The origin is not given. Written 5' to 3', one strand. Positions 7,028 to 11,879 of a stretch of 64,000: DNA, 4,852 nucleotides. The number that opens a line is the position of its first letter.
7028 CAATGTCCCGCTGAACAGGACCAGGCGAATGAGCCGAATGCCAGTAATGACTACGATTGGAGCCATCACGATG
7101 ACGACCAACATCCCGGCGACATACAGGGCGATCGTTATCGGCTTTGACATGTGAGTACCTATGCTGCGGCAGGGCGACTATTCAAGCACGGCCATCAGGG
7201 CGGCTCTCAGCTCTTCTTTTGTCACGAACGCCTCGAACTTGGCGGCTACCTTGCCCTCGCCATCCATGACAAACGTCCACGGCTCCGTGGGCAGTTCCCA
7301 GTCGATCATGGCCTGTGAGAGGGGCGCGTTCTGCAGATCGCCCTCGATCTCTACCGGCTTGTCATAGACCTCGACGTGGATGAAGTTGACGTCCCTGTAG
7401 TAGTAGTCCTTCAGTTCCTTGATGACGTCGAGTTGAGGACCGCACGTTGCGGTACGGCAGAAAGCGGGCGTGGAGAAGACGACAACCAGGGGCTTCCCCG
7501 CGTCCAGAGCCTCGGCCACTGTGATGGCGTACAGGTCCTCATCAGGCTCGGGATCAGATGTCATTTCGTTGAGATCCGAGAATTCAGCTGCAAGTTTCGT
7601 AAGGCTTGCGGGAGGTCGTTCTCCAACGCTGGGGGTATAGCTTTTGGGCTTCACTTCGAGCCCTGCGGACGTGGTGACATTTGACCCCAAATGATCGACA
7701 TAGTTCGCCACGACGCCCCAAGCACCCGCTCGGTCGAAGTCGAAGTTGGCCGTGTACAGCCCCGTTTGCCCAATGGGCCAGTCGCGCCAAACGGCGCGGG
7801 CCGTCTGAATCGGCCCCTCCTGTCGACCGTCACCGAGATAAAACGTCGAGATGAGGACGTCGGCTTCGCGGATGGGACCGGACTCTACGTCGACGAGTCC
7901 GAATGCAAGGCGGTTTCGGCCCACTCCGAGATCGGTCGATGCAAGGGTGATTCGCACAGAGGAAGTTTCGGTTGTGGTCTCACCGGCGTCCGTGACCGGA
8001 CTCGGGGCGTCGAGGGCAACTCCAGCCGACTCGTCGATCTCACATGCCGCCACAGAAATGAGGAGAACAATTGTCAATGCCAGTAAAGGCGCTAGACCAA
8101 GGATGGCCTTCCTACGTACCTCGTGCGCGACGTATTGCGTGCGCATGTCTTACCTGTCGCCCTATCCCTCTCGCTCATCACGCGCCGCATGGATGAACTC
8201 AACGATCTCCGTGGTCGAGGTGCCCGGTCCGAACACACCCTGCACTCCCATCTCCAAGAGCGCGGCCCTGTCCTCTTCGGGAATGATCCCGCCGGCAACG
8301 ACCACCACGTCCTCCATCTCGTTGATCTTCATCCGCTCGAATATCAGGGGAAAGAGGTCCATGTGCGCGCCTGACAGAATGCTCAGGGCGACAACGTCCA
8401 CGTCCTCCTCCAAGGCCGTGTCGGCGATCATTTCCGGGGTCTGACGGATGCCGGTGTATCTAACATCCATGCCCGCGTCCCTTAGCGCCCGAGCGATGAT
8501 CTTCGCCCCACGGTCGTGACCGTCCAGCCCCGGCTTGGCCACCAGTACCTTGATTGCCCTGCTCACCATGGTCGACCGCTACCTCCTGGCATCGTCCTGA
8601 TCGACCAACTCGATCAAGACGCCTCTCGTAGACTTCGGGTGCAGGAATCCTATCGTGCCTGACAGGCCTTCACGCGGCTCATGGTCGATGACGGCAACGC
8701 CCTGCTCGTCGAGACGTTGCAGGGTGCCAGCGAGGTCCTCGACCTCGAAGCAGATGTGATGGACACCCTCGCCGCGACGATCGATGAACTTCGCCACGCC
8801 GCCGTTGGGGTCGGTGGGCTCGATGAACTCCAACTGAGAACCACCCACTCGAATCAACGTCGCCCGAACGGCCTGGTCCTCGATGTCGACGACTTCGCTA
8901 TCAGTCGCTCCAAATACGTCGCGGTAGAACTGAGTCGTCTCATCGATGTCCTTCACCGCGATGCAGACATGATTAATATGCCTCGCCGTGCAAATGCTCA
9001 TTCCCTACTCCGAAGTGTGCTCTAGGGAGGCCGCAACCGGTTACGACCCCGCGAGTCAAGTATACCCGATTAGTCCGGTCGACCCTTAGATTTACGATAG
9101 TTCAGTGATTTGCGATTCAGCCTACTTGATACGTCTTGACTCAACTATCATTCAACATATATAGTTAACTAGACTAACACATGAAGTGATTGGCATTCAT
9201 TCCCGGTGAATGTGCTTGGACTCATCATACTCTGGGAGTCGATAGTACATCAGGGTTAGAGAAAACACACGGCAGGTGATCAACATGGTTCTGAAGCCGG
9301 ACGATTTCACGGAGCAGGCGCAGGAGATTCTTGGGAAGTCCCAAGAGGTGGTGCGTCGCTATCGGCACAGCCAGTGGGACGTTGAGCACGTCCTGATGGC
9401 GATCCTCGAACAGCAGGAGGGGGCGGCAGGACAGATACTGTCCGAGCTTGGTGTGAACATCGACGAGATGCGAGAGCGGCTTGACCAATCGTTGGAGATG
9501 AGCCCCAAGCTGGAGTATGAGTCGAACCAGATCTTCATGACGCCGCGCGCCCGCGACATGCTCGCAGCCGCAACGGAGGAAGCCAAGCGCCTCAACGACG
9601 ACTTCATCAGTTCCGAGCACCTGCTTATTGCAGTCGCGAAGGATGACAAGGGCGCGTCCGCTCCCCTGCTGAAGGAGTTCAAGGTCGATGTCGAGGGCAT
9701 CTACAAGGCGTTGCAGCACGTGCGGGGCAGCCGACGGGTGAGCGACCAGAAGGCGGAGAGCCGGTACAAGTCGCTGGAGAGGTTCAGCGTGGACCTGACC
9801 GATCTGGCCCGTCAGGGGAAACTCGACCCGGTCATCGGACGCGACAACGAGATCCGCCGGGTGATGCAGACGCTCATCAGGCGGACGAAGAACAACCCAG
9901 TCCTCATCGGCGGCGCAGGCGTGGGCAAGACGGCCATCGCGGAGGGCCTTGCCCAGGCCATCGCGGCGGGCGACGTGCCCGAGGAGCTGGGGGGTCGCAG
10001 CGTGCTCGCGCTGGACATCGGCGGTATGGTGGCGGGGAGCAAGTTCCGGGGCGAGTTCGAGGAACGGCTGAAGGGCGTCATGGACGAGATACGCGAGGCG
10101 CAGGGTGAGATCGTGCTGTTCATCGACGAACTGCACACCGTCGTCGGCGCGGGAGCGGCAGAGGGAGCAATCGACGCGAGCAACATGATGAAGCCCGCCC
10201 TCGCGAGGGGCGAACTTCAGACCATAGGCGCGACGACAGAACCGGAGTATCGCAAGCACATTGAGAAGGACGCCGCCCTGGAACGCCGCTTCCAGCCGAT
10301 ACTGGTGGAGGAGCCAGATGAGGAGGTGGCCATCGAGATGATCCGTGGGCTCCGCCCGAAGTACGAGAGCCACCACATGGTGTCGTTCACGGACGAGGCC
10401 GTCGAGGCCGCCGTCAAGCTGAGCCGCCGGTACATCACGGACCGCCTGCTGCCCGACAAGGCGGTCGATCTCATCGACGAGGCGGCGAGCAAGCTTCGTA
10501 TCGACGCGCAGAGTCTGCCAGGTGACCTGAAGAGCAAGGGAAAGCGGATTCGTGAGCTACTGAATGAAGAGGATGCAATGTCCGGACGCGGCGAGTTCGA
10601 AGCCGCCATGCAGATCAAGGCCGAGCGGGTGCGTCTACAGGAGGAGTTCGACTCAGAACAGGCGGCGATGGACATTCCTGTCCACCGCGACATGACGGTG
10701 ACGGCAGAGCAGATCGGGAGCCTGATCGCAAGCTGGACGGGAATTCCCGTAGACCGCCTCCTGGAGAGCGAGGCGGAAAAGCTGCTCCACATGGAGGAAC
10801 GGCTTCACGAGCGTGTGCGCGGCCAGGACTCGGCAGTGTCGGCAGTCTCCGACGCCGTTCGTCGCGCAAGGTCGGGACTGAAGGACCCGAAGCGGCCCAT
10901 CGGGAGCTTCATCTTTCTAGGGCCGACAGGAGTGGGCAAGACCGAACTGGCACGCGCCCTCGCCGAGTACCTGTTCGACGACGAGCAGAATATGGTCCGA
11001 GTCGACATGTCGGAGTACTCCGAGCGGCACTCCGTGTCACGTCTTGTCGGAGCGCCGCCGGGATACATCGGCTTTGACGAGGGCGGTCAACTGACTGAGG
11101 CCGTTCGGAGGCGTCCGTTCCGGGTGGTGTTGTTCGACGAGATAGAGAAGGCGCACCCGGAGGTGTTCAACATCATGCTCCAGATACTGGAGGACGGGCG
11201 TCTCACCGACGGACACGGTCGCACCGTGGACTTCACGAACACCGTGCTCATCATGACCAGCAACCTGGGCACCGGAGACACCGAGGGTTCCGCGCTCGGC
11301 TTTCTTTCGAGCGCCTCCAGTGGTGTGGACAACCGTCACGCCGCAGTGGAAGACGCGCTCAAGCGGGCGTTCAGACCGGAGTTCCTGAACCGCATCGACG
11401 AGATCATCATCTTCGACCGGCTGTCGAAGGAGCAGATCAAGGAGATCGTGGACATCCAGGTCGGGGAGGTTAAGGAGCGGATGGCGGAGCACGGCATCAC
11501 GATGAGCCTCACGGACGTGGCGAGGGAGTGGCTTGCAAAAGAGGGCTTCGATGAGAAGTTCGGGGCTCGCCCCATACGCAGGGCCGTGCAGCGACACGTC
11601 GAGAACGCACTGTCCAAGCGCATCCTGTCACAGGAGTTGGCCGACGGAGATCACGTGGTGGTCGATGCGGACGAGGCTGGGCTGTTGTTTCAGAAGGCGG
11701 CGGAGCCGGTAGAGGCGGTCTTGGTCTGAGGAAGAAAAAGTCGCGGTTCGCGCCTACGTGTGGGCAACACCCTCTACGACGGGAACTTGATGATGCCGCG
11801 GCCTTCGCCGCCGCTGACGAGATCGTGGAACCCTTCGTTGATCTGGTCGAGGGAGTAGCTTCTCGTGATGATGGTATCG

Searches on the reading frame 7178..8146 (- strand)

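Call 59: search_protein_families(library=pfam, proteins=[window:7178-8146:-], max_evalue=0.001)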
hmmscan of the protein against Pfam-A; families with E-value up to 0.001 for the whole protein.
window:7178-8146:- (322 aa): 1 family
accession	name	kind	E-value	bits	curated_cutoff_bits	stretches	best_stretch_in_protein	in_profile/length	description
PF13098.12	Thioredoxin_2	-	0.0002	22.1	27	1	216-317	4-104/104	Thioredoxin-like domain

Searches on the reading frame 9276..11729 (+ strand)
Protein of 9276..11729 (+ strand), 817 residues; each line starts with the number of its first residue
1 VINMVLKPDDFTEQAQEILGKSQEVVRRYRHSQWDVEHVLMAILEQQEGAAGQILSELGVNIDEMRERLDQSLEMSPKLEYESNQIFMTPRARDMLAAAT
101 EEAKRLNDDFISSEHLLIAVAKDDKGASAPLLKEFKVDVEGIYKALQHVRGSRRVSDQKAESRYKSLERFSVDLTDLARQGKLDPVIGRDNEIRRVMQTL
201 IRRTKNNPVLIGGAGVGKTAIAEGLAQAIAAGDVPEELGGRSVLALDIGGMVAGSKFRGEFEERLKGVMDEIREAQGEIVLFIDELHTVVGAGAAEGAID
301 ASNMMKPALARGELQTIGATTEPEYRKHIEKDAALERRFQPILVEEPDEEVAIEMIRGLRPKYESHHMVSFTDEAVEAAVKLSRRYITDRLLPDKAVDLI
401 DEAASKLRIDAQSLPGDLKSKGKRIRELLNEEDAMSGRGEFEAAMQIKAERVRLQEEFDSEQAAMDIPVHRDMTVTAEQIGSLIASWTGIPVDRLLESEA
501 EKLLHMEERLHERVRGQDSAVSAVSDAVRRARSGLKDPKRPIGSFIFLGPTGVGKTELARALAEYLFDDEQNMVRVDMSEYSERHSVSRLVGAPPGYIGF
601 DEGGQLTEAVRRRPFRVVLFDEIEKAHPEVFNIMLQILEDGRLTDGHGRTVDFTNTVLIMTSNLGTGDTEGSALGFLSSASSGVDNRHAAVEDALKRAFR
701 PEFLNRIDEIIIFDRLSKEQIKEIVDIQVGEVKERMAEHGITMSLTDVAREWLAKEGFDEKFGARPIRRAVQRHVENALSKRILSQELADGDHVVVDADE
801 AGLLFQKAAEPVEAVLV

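Call 59: search_protein_families(library=pfam, proteins=[window:9276-11729:+], max_evalue=0.001)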
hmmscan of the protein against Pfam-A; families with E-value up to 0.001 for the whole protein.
window:9276-11729:+ (817 aa): 24 families
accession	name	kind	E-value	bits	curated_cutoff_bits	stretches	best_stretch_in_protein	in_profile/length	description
PF07724.20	AAA_2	-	4.5e-67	225.6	27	1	540-710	1-166/166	AAA domain (Cdc48 subfamily)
PF17871.7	AAA_lid_9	-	4.3e-31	107.4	22.8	1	349-449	2-102/104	AAA lid domain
PF10431.15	ClpB_D2-small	-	4.2e-29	100.8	21.9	1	716-796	1-81/81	C-terminal, D2-small domain, of ClpB protein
PF02861.25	Clp_N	-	6e-27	94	20.7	2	100-151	2-53/53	Clp amino terminal domain, pathogenicity island component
PF00004.35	AAA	-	1.4e-21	77.8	21.2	2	209-324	2-112/131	ATPase family associated with various cellular activities (AAA)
PF07728.20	AAA_5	-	8.7e-18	65.1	22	1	545-666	2-125/139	AAA domain (dynein-related subfamily)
PF13191.12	AAA_16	-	1.1e-11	45.9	32.6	1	186-231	2-50/167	AAA ATPase domain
PF13401.12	AAA_22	-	1.4e-08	35.6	27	0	544-640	7-110/130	AAA domain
PF00158.32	Sigma54_activat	-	9.3e-08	32.4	20.2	1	544-645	24-124/168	Sigma-54 interaction domain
PF01637.24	ATPase_2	-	1.8e-07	31.7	33.2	0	260-359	93-194/225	ATPase domain predominantly from Archaea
PF20720.3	nSTAND3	-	4.1e-07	30.3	27.2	0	546-579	21-54/155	Novel STAND NTPase 3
PF01695.23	IstB_IS21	-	5.4e-07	29.8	24.1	0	195-232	82-120/238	IstB-like ATP binding protein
PF13521.12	AAA_28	-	1.8e-06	28.7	27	0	545-565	2-22/164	AAA domain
PF05729.18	NACHT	-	4.2e-06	27.1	26.7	0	209-237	4-32/167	NACHT domain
PF06414.18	Zeta_toxin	-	5.3e-06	26.4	22.3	0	535-585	10-58/199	Zeta toxin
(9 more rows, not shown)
